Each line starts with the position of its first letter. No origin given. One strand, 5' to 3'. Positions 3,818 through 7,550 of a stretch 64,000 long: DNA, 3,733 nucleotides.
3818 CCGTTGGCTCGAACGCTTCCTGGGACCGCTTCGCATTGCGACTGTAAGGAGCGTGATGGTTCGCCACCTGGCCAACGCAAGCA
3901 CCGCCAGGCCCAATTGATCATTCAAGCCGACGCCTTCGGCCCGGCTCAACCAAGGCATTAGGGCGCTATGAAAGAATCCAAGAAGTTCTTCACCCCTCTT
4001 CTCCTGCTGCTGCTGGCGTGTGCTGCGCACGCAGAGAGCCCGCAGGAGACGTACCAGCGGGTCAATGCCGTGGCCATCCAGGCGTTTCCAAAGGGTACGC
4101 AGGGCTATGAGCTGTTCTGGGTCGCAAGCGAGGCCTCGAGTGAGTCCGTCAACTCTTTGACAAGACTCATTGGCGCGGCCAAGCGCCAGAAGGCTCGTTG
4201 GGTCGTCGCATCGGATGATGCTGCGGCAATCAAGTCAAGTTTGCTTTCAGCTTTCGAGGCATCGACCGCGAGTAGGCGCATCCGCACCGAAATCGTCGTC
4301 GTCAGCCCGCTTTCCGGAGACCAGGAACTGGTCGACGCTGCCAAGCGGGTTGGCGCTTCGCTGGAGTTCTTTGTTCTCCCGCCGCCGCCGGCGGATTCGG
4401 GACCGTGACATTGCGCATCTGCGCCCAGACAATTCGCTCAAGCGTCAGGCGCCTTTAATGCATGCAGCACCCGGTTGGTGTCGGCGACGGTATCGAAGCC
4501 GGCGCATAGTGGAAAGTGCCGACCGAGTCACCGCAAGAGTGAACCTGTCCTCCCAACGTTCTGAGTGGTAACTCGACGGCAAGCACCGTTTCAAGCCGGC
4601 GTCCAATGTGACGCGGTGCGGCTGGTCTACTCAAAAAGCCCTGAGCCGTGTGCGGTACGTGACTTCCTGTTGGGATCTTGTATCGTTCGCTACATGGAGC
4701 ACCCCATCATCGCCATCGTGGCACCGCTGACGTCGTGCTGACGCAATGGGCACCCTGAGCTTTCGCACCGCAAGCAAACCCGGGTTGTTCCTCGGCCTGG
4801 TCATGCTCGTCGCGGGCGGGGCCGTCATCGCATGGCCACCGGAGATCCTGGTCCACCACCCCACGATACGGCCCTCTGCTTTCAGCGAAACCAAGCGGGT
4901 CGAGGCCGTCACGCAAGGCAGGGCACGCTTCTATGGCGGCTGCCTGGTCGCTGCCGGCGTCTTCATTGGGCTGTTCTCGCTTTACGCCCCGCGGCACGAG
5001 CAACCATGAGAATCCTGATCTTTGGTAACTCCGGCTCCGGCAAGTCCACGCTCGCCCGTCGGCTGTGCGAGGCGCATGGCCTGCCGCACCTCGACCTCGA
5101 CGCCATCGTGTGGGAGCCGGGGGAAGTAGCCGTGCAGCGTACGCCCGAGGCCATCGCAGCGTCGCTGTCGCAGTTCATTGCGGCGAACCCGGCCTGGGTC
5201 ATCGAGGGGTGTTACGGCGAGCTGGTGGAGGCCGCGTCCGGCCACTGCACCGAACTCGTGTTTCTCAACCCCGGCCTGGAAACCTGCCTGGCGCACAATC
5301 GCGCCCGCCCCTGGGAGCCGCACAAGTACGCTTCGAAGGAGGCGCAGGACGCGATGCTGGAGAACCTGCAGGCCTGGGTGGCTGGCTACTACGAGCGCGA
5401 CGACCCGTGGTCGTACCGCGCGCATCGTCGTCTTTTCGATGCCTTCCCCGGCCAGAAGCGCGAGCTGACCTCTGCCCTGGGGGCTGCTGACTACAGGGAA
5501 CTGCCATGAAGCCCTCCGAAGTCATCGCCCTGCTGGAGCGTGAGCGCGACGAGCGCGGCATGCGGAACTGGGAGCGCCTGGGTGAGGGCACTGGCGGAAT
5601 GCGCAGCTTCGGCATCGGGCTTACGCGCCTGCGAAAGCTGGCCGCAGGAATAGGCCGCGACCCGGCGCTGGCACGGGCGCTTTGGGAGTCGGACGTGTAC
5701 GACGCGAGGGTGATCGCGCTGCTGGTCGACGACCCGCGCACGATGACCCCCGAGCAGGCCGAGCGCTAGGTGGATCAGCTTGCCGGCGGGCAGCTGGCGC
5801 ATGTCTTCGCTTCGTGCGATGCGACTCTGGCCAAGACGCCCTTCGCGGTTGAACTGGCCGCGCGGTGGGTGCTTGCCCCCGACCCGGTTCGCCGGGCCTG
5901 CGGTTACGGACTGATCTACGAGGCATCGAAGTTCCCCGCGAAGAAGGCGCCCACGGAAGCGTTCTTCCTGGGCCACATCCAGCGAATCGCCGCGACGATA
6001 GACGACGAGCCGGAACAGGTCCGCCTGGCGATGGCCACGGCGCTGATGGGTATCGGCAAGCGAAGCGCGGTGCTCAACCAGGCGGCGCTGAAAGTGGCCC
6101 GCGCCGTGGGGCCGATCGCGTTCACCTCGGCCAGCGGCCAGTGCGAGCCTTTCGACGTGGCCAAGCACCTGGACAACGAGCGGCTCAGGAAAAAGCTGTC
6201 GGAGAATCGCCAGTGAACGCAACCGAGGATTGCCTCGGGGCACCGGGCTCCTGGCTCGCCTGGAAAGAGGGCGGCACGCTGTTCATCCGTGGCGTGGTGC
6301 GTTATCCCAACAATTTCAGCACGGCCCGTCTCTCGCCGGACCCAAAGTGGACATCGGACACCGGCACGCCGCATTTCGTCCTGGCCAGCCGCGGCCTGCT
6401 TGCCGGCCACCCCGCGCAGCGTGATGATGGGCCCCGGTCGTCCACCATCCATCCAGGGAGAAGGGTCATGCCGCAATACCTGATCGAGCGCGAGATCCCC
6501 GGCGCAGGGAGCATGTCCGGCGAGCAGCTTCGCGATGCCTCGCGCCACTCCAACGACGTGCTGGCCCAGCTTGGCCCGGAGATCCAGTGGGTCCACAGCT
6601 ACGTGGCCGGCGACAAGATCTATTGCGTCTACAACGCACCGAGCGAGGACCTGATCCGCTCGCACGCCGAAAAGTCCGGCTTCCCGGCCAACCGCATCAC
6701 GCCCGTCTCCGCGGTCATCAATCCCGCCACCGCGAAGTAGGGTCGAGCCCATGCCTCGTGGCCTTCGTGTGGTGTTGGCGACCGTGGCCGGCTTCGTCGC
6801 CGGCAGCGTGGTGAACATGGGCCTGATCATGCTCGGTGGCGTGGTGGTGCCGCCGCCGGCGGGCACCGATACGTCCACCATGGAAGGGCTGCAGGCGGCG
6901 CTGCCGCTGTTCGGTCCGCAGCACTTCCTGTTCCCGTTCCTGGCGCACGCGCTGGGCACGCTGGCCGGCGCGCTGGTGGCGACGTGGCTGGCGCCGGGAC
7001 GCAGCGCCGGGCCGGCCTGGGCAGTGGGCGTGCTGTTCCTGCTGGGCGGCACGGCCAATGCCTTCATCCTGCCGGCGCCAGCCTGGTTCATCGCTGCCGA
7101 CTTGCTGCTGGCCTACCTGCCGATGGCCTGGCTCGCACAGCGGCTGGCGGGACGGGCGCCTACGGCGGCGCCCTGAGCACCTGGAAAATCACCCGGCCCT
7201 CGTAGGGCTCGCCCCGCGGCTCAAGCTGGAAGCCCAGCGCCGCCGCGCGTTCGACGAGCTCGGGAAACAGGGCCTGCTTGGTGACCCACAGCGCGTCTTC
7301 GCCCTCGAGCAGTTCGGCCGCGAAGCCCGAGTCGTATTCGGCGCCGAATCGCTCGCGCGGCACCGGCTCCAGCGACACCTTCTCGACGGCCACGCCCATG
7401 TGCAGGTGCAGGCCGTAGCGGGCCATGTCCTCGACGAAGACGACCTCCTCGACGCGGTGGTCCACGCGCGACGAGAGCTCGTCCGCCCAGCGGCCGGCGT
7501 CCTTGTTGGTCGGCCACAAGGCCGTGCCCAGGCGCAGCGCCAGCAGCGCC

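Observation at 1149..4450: Integron-type gene-cassette array with aadA-like attC sites but no integrase in view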

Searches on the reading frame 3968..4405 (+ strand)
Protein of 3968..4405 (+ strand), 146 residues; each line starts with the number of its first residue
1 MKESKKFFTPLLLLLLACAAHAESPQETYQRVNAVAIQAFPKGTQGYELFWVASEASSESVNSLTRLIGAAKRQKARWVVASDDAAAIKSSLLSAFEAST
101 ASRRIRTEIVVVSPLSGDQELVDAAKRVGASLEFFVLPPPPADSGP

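Call 8: search_protein_families(library=pfam, max_evalue=0.01, proteins=[window:3968-4405:+])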
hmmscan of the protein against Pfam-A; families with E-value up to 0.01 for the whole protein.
window:3968-4405:+ (146 aa): 0 families

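Call 54: search_protein_families(library=ncbifam, max_evalue=1, proteins=[window:3968-4405:+])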
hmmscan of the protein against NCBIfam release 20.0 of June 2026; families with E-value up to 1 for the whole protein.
window:3968-4405:+ (146 aa): 1 family
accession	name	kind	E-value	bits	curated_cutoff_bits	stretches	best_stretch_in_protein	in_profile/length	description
NF008942.0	PRK12292.2-5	equivalog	0.093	11.3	643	1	70-129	183-238/434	ATP phosphoribosyltransferase regulatory subunit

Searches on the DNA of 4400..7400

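Call 84: search_with_rna_model(model_id=R1, source=window, start=4400, end=7400, filters=off, max_evalue=10, show_alignments=4)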
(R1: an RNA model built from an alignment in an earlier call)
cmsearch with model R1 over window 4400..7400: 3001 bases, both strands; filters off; matches with E-value up to 10: 6.
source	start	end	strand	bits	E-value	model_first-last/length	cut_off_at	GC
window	4424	4450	+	12.1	0.042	1-60/60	no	0.59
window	6383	6408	-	6.4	2.9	1-60/60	no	0.85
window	7304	7357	+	5.8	4.6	1-60/60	no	0.69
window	5444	5500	-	5.8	4.8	1-60/60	no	0.67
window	5463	5488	+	5.7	5.2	18-43/60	no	0.69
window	4497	4524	-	4.8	9.8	1-60/60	no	0.64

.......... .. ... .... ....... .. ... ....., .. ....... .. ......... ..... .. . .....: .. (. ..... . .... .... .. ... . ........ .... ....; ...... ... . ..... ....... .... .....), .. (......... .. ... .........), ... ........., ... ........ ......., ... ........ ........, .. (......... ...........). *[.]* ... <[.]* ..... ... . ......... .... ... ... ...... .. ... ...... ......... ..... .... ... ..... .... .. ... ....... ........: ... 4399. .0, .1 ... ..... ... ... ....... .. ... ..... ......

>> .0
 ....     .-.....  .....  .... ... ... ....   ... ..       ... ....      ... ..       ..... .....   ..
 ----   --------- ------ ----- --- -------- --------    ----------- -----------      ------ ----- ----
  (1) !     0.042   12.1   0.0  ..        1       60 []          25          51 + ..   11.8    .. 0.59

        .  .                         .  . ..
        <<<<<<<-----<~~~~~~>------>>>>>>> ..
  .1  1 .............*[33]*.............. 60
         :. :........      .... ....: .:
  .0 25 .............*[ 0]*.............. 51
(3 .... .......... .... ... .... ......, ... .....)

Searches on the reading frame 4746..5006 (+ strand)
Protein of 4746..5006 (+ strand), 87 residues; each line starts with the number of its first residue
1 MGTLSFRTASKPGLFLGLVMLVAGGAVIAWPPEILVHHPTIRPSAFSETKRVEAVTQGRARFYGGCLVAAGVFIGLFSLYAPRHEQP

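Call 8: search_protein_families(library=pfam, max_evalue=0.01, proteins=[window:4746-5006:+])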
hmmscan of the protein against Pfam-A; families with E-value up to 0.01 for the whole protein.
window:4746-5006:+ (87 aa): 1 family
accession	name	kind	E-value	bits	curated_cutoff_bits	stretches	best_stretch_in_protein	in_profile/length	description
PF14248.12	DUF4345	-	0.0022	18.4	26.5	1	15-80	8-65/119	Domain of unknown function (DUF4345)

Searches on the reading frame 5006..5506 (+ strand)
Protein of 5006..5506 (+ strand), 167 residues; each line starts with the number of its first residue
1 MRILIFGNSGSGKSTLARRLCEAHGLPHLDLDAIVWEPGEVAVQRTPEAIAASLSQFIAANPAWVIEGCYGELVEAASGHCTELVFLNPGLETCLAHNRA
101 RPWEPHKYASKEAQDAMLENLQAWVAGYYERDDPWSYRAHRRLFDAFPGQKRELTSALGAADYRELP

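Call 8: search_protein_families(library=pfam, max_evalue=0.01, proteins=[window:5006-5506:+])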
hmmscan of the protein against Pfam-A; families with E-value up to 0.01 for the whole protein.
window:5006-5506:+ (167 aa): 14 families
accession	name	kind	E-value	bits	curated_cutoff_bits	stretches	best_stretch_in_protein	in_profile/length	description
PF13671.12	AAA_33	-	6.3e-09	36.7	27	1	3-39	2-38/143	AAA domain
PF13238.12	AAA_18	-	6e-06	27.2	29.4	1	3-112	1-122/128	AAA domain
PF13191.12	AAA_16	-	0.001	20.1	32.6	1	3-27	27-51/167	AAA ATPase domain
PF05729.18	NACHT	-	0.0014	18.9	26.7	1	3-33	3-33/167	NACHT domain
PF13521.12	AAA_28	-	0.0031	18.2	27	1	2-40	1-33/164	AAA domain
PF13401.12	AAA_22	-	0.004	17.9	27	1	3-24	8-29/130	AAA domain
PF00005.33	ABC_tran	-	0.005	17.9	25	1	3-23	14-34/137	ABC transporter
PF00485.24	PRK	-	0.0055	17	22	0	4-25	3-24/196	Phosphoribulokinase / Uridine kinase family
PF13207.12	AAA_17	-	0.0064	17.2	27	0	7-30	2-25/136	AAA domain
PF01202.28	SKI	-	0.0085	16.7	22.1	0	10-35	2-27/159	Shikimate kinase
PF13555.12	AAA_29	-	0.0087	16.2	27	0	3-16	25-38/61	P-loop containing region of AAA domain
PF01121.26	CoaE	-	0.0088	16.2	27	0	5-35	5-34/180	Dephospho-CoA kinase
PF20720.3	nSTAND3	-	0.0089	16.2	27.2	0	3-22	20-39/155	Novel STAND NTPase 3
PF01935.23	DUF87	-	0.0094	16.5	23.2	0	2-22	25-45/220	Helicase HerA, central domain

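Call 41: find_related_loci(query=window:5006-5506:+, collection=genome_contigs, flank=10000)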
Query window:5006-5506:+ (167 aa) in genome_contigs; peptide patterns used: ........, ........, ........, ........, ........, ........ (x = any residue, [..] = any of these).
599 stretches matched a pattern (row limit reached: there are more); 525 encode a relative of the query (tblastn E <= 1e-3); the best 80 are kept; 80 distinct loci.
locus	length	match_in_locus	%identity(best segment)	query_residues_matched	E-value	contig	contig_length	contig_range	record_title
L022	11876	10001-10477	79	1-159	6e-84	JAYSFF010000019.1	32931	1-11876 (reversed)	MAG: Arenimonas sp. isolate ZZ2_ZZA25_bin.16 NODE_1014_length_32931_cov_45.758365, whole genome shotgun sequence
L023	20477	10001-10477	78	1-159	5e-83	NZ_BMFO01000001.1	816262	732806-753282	Arenimonas maotaiensis strain CGMCC 1.12726 sequence01, whole genome shotgun sequence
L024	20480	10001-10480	76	1-160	2e-82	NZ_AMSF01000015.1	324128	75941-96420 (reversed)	Dyella ginsengisoli LA-4 contig000015, whole genome shotgun sequence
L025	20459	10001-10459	80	1-153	6e-82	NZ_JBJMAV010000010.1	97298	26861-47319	Novilysobacter viscosus strain A3-1-A15 scaffolds_10, whole genome shotgun sequence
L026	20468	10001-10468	76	1-156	2e-81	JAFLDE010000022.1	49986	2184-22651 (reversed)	MAG: Burkholderiales bacterium isolate UWPOB_BURK1 gnl_X_ODBMOAHI_22, whole genome shotgun sequence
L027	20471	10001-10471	73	1-157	3e-81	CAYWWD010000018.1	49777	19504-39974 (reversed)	MAG TPA_asm: uncultured Halioglobus sp. isolate SRP173033_co1_30 genome assembly, contig: NODE_907_length_49777_cov_11.8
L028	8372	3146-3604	77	1-153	7e-81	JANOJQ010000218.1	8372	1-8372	MAG: Lysobacteraceae bacterium isolate VAR_48_metabat_170 VAR_48_k141_2250185, whole genome shotgun sequence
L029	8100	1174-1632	75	1-153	3e-79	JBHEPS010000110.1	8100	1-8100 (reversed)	MAG: Thermoanaerobaculia bacterium isolate S6_bin.91.strict S6_NODE_110, whole genome shotgun sequence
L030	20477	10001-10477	73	3-161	7e-79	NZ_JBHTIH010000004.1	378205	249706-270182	Lysobacter koreensis strain CCUG 55491 GCM70027547_15, whole genome shotgun sequence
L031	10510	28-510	70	1-161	9e-78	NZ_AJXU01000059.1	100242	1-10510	Rhodanobacter fulvus Jip2 contig059, whole genome shotgun sequence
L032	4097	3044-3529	69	1-162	6e-78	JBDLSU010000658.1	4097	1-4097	MAG: Pseudomonadota bacterium isolate king_2019_sw_WHONDRS-S19S_0016_B_bin.9 scaffold_781765, whole genome shotgun seque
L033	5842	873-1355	70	1-161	2e-77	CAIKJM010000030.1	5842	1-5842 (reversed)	MAG: uncultured Rhodanobacter sp. isolate MJ130820A_bin-077 genome assembly, contig: bin-077:030/686, whole genome shotg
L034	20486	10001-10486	74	1-162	2e-77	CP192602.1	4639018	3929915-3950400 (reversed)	MAG: Lysobacter sp. BL-A-41-H3 isolate Passages #2 and #5 chromosome, complete genome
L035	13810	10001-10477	73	1-159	3e-77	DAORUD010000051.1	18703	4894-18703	MAG TPA_asm: Arenimonas sp. isolate AMR_MDS_5274 NODE_2602_length_18703_cov_6.656424, whole genome shotgun sequence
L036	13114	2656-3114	73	1-153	3e-77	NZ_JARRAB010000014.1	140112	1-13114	Pseudomonas sp. sp1636 14, whole genome shotgun sequence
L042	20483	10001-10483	70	1-161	2e-74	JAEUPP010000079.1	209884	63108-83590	MAG: Rhodanobacteraceae bacterium isolate new MAG-228 k141_4110424, whole genome shotgun sequence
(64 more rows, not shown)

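Call 63: search_protein_families(library=pfam, max_evalue=0.001, proteins=[L030:154-2484:+, L030:2423-3838:-, L030:3838-5154:-])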
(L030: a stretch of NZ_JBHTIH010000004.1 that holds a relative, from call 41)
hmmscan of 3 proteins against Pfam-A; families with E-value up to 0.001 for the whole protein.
L030:154-2484:+ (777 aa): 1 family
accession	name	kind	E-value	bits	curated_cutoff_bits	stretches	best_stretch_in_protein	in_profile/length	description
PF01019.26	G_glu_transpept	-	1.6e-152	509.4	27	1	259-772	2-512/512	Gamma-glutamyltranspeptidase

L030:2423-3838:- (472 aa): 0 families

L030:3838-5154:- (439 aa): 0 families

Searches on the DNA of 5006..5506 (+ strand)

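Call 42: search_with_rna_model(model_id=R1, sources=[L022, L023, L024, L025, L026, L027, L028, L029, L030, L031, L032, L033, L034, L035, L036, L037, L038, L039, L040, L041, L042, L043, L044, L045, L046, L047, L048, L049, L050, L051, L052, L053, L054, L055, L056, L057, L058, L059, L060, L061, L062, L063, L064, L065, L066, L067, L068, L069, L070, L071, L072, L073, L074, L075, L076, L077, L078, L079, L080, L081, L082, L083, L084, L085, L086, L087, L088, L089, L090, L091, L092, L093, L094, L095, L096, L097, L098, L099, L100, L101], max_evalue=0.01)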
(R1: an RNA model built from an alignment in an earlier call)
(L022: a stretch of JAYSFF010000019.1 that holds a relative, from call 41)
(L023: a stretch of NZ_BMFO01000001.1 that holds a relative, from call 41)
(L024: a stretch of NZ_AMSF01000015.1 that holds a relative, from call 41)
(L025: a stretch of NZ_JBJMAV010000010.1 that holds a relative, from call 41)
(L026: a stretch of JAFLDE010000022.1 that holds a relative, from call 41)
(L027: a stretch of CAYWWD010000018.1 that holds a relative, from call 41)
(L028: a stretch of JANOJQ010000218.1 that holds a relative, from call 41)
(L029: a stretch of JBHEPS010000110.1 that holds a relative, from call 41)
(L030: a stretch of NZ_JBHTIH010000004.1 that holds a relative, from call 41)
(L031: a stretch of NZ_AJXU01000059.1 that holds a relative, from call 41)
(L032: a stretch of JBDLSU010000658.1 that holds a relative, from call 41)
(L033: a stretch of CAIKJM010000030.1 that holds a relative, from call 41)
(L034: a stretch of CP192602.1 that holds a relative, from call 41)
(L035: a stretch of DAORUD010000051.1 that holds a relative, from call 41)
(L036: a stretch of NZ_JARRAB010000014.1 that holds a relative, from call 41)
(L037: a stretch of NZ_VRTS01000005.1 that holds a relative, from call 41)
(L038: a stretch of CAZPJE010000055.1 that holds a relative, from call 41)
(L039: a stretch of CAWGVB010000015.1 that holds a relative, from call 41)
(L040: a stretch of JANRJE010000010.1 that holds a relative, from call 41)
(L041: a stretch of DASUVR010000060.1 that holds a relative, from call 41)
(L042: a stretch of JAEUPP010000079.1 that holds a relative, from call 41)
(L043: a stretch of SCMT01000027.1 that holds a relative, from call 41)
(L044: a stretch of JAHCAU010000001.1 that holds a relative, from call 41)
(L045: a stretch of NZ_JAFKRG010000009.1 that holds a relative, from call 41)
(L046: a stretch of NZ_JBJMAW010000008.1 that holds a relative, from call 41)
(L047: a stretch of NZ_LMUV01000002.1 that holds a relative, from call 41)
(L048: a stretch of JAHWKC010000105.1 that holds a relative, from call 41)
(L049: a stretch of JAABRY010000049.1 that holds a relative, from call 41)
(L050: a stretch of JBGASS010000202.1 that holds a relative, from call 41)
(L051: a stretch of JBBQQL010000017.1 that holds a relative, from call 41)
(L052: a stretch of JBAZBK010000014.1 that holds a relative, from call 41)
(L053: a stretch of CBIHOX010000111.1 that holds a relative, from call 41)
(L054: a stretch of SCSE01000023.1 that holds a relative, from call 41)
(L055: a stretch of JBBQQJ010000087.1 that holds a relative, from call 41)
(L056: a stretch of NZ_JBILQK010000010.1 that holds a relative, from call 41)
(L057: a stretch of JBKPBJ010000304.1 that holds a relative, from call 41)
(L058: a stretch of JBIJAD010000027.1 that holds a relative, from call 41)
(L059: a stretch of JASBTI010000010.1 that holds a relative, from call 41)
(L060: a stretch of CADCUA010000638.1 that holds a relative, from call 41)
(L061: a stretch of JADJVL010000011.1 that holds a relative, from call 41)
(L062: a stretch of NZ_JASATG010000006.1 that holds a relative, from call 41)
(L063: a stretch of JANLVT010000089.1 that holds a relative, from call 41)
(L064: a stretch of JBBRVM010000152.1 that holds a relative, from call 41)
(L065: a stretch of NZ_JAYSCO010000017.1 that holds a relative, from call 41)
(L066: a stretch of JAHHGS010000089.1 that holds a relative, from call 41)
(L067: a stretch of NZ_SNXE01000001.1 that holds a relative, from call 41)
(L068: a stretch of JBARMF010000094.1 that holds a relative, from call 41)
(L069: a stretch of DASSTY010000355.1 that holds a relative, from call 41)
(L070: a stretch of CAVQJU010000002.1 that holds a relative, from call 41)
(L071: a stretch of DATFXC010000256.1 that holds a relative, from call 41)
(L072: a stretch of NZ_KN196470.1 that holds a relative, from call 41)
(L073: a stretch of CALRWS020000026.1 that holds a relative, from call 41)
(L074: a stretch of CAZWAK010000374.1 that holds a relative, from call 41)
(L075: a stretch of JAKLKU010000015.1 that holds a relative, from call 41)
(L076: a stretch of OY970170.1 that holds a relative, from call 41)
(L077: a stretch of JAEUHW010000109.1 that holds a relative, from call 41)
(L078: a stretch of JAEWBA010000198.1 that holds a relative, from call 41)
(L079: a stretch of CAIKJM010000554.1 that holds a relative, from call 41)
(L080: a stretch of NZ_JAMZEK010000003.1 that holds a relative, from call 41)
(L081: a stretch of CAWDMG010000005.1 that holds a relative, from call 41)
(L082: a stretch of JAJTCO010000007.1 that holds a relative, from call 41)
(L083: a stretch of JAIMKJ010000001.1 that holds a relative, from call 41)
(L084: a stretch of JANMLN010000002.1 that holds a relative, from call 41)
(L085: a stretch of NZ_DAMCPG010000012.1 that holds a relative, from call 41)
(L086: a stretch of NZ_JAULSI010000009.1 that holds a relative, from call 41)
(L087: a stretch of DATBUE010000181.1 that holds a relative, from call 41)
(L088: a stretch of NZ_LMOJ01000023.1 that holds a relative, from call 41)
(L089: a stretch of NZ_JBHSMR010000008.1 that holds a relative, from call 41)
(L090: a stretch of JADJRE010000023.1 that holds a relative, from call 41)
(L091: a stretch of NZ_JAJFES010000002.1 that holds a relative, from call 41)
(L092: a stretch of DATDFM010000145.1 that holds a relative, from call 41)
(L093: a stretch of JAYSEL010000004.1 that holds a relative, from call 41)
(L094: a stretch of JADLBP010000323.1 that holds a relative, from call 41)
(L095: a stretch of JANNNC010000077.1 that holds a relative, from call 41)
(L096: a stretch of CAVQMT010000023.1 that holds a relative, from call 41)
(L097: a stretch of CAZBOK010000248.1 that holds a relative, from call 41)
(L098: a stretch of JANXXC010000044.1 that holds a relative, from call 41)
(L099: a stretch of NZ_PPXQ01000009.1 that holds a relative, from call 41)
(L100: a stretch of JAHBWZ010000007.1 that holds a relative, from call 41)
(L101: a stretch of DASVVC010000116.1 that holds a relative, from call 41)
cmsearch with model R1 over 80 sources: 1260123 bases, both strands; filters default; matches with E-value up to 0.01: 59.
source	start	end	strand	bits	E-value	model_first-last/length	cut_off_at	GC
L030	8932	8991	+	90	8.2e-25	1-60/60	no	0.55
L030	6927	6986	+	86.4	1.2e-23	1-60/60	no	0.53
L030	8180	8239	+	82.9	1.6e-22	1-60/60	no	0.5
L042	9516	9575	+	80.9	7.4e-22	1-60/60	no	0.58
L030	7798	7858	+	80.5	9.4e-22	1-60/60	no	0.52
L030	6564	6623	+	74.1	1.2e-19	1-60/60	no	0.55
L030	8536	8597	+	73.4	2e-19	1-60/60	no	0.55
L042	8091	8150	+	71.9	6e-19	1-60/60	no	0.53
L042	11170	11229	+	67.8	1.4e-17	1-60/60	no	0.6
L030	9931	9990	+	66.8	2.8e-17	1-60/60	no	0.63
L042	7580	7639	+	64.8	1.2e-16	1-60/60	no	0.5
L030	5403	5519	+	63.3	3.9e-16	1-60/60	no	0.57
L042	11847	11905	+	61.8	1.2e-15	1-60/60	no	0.56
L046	2881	2940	+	61.6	1.4e-15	1-60/60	no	0.67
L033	812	868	+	55.6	1.2e-13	1-60/60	no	0.54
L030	12370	12430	+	55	1.9e-13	1-60/60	no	0.62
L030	10478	10537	+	52.5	1.3e-12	1-60/60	no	0.55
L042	10481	10584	+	52.3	1.4e-12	1-60/60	no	0.52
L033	1356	1418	+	52.2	1.6e-12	1-60/60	no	0.63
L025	137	197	+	52.1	1.7e-12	1-60/60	no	0.69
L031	511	567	+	51.8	2.1e-12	1-60/60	no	0.63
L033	349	405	+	51.3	3.1e-12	1-60/60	no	0.58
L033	2075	2131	+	50.4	6.2e-12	1-60/60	no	0.61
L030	10869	10929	+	48.7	2.2e-11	1-60/60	no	0.56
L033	1750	1806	+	47.4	5.7e-11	1-60/60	no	0.61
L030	11390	11449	+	46.2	1.4e-10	1-60/60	no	0.65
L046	195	254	+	45.8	1.9e-10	1-60/60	no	0.58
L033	2732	2788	+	45.6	2.3e-10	1-60/60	no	0.65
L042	8712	8799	+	45.1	3.3e-10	1-60/60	no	0.64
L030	11943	12003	+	44.7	4.4e-10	1-60/60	no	0.56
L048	4434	4493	+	41.8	3.8e-09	1-60/60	no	0.58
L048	991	1050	+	40.6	9.3e-09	1-60/60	no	0.58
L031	2648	2705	+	40.6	9.5e-09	1-60/60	no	0.55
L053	7237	7292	+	40.1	1.4e-08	1-60/60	no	0.61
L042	7117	7194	+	39.3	2.4e-08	1-60/60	no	0.62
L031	3411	3467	+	39.3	2.5e-08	1-60/60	no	0.65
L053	7710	7765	+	38.8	3.5e-08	1-60/60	no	0.55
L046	708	764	+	38.7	3.9e-08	1-60/60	no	0.68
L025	1056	1113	+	38.6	4.2e-08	1-60/60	no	0.62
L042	9186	9262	+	38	6.7e-08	1-60/60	no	0.62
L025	4453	4512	+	37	1.4e-07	1-60/60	no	0.65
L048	4947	5006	+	35.9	3.2e-07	1-60/60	no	0.55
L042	15636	15693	+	35.4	4.7e-07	1-60/60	no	0.64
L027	10484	10555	+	33.3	2.2e-06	1-60/60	no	0.53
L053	10482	10540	+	33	2.9e-06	1-60/60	no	0.47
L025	490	551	+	32.5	4.1e-06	1-60/60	no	0.74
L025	7732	7791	+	29.9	2.8e-05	1-60/60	no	0.67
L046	2949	3008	+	29.8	3.2e-05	1-60/60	no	0.55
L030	14294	14352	+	29.7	3.4e-05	1-60/60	no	0.61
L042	9933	9995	+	29.4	4.1e-05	1-60/60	no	0.65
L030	13777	13836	+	29.3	4.5e-05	1-60/60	no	0.73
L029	2809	2867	+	28.8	6.6e-05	1-60/60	no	0.69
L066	8127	8212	+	27.7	0.00015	1-60/60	no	0.45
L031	1375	1433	+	27.3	0.0002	1-60/60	no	0.66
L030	8932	8991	-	27.1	0.00022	1-60/60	no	0.55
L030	7374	7433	+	26.4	0.00038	1-60/60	no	0.5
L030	6927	6986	-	25.8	0.00062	1-60/60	no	0.53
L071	3219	3263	+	25.3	0.00091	1-60/60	no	0.51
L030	12697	12752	+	24.1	0.0022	1-60/60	no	0.66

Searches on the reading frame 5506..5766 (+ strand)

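Call 55: search_protein_families(library=pfam, max_evalue=1, proteins=[window:5506-5766:+])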
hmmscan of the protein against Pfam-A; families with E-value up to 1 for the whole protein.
window:5506-5766:+ (87 aa): 1 family
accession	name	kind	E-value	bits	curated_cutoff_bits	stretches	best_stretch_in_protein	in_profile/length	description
PF08713.17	DNA_alkylation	-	0.0002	21.6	21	1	9-75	4-75/213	DNA alkylation repair enzyme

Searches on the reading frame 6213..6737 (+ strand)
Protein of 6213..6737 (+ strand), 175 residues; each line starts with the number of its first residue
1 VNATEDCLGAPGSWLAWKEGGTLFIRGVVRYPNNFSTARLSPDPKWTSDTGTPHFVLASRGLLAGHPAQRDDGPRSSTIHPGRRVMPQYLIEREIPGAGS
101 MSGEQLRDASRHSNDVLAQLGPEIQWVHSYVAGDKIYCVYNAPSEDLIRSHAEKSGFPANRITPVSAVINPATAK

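Call 55: search_protein_families(library=pfam, max_evalue=1, proteins=[window:6213-6737:+])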
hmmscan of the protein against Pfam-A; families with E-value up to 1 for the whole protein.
window:6213-6737:+ (175 aa): 1 family
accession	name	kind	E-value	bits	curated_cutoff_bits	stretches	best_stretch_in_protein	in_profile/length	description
PF14026.12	SCO4226-like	-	2.8e-25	88.7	28.5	1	89-165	1-76/76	Nickel responsive protein SCO4226-like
